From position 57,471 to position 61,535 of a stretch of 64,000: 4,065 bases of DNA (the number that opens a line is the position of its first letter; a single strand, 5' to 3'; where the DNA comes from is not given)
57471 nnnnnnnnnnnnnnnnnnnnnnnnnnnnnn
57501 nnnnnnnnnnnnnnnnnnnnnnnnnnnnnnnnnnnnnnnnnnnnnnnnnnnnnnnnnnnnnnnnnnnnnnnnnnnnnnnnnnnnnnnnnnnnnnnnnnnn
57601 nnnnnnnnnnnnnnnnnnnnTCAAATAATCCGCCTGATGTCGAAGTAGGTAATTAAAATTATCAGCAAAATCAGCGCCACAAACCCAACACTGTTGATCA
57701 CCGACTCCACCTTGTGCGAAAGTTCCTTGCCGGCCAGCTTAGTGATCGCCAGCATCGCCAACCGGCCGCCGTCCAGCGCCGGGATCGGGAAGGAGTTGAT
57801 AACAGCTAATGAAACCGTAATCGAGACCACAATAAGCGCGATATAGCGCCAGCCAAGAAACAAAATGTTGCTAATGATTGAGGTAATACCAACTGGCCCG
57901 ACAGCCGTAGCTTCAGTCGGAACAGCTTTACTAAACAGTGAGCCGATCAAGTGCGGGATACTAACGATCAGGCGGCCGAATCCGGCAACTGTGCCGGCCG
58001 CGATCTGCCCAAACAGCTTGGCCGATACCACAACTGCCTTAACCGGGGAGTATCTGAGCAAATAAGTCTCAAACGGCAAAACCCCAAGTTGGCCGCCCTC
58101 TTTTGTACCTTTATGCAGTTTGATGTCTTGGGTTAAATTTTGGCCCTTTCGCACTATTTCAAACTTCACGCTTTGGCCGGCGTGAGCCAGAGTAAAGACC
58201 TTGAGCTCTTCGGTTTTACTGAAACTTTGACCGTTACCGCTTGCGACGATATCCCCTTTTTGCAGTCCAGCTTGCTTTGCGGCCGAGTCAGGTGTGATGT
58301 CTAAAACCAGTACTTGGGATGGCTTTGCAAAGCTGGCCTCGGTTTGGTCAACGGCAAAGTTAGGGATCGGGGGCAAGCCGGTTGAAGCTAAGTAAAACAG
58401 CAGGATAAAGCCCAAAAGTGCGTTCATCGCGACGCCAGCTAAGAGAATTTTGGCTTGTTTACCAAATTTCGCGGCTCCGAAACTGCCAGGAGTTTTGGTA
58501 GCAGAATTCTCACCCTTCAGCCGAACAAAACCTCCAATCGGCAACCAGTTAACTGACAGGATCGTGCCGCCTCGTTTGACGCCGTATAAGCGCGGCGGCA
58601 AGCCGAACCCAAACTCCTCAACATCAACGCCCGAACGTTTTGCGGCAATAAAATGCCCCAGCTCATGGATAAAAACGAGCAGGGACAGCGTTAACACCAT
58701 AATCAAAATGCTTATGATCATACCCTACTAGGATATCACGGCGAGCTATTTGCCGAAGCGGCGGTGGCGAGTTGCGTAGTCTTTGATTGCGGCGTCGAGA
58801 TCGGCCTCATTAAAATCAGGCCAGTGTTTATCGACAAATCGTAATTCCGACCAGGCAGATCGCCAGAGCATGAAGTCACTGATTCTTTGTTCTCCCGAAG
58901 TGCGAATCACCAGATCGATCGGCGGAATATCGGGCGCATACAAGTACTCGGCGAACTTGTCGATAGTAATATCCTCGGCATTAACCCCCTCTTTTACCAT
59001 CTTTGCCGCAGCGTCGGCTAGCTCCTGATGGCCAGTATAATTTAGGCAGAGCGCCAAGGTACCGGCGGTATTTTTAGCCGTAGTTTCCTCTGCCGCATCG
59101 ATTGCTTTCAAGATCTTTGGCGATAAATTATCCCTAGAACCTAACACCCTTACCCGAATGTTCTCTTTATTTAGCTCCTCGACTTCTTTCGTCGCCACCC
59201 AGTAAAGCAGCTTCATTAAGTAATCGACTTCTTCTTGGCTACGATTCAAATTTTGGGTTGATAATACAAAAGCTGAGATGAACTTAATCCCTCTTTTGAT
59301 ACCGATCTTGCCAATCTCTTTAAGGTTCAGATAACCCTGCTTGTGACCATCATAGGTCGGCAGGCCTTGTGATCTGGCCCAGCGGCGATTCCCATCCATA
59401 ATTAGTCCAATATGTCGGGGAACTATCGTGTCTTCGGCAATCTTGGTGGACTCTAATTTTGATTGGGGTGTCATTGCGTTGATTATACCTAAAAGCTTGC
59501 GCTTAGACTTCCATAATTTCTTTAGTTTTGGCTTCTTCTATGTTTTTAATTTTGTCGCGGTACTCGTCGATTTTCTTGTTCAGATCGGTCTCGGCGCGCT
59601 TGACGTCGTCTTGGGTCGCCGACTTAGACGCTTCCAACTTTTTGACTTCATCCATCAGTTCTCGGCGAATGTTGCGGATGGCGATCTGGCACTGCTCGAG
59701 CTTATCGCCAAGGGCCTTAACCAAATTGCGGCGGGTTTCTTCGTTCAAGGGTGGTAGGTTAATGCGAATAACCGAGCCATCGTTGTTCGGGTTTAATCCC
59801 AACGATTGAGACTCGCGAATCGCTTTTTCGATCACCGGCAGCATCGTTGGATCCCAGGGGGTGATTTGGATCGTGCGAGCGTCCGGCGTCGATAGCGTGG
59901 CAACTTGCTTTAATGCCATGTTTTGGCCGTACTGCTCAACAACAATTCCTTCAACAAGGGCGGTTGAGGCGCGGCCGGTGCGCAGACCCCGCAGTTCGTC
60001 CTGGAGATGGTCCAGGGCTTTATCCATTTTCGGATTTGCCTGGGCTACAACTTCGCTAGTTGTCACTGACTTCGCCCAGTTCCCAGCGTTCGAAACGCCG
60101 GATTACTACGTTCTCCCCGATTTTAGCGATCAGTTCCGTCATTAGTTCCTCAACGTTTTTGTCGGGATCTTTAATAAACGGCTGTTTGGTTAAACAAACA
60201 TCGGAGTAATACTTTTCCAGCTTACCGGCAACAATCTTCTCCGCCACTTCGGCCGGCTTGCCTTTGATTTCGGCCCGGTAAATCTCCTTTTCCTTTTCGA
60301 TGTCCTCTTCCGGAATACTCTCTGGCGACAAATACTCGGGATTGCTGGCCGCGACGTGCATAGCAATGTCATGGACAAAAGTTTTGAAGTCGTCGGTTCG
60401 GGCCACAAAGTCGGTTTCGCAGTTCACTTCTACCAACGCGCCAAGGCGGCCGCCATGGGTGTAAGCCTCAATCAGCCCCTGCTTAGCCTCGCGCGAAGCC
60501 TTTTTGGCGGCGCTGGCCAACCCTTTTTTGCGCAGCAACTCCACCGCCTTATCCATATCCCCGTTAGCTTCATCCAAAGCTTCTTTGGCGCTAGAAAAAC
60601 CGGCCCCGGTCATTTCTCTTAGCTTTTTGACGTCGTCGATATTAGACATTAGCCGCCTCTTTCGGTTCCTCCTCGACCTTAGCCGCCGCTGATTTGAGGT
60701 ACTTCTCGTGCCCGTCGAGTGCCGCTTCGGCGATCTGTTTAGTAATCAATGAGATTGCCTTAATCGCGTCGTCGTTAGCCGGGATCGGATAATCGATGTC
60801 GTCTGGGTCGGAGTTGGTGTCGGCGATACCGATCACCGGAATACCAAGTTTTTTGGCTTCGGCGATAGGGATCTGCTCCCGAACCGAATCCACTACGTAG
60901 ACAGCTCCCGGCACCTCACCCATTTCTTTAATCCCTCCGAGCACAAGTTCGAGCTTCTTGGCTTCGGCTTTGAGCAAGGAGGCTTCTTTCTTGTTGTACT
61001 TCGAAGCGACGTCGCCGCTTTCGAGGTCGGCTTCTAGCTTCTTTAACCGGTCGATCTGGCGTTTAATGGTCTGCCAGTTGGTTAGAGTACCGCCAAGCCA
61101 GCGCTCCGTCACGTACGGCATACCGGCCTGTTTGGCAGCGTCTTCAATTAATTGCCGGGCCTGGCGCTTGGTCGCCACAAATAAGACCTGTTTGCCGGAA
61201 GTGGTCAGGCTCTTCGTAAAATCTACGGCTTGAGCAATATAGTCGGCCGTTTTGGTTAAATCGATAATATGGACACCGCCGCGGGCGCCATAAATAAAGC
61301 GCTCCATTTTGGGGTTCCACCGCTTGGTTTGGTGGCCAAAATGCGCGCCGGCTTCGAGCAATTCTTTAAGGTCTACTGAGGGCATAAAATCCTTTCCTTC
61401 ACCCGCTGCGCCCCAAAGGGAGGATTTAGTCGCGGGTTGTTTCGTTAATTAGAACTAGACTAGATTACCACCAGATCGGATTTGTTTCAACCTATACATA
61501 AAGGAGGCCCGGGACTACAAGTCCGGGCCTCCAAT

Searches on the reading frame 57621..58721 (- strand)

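Call 105: search_protein_families(library=pfam, proteins=[window:57621-58721:-], max_evalue=0.00001)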
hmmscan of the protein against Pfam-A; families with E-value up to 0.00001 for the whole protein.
window:57621-58721:- (366 aa): 4 families
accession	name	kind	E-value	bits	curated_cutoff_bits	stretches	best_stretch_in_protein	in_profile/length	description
PF02163.28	Peptidase_M50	-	3.2e-41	141.5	27.2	1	8-353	2-221/221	Peptidase family M50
PF13180.12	PDZ_2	-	6.4e-09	36.4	27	1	136-202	13-80/80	PDZ domain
PF17820.7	PDZ_6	-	4.4e-07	30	27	1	139-191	2-54/54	PDZ domain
PF00595.29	PDZ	-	9e-06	26.4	23.2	0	136-186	26-77/81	PDZ domain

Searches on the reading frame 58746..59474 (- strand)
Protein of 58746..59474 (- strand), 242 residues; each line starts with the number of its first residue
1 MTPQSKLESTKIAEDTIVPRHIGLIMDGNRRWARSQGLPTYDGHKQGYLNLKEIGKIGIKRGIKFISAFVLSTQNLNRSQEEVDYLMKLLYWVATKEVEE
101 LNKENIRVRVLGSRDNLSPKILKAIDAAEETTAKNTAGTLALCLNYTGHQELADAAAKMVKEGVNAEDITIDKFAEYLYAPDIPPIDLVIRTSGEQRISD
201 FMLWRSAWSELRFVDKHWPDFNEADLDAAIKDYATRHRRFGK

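Call 105: search_protein_families(library=pfam, proteins=[window:58746-59474:-], max_evalue=0.00001)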
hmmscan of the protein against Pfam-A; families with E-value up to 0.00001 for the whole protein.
window:58746-59474:- (242 aa): 1 family
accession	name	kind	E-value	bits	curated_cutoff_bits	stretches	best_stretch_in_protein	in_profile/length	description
PF01255.24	Prenyltransf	-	1e-75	254.5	27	1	25-241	1-219/219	Putative undecaprenyl diphosphate synthase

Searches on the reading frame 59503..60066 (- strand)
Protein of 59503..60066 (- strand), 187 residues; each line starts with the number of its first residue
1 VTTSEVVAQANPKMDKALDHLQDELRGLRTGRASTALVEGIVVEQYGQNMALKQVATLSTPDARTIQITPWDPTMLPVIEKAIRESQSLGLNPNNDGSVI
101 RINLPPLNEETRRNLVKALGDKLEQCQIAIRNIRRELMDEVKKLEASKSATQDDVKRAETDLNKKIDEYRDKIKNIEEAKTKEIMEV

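Call 105: search_protein_families(library=pfam, proteins=[window:59503-60066:-], max_evalue=0.00001)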
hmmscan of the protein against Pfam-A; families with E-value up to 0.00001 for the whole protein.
window:59503-60066:- (187 aa): 1 family
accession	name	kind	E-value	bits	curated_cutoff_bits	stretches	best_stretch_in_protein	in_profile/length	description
PF01765.24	RRF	-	4.6e-57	192.8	29.7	1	21-185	1-164/164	Ribosome recycling factor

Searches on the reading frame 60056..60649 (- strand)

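Call 105: search_protein_families(library=pfam, proteins=[window:60056-60649:-], max_evalue=0.00001)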
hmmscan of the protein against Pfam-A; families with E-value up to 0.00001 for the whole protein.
window:60056-60649:- (197 aa): 1 family
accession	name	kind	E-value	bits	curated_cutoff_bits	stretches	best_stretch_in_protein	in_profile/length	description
PF00889.24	EF_TS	-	3.9e-39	134.8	27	2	90-171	105-188/204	Elongation factor TS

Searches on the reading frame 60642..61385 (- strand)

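Call 105: search_protein_families(library=pfam, proteins=[window:60642-61385:-], max_evalue=0.00001)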
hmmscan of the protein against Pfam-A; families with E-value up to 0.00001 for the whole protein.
window:60642-61385:- (247 aa): 1 family
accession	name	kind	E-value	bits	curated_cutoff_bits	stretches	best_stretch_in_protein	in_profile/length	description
PF00318.25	Ribosomal_S2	-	3.5e-89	298.2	26.1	1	9-225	1-216/216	Ribosomal protein S2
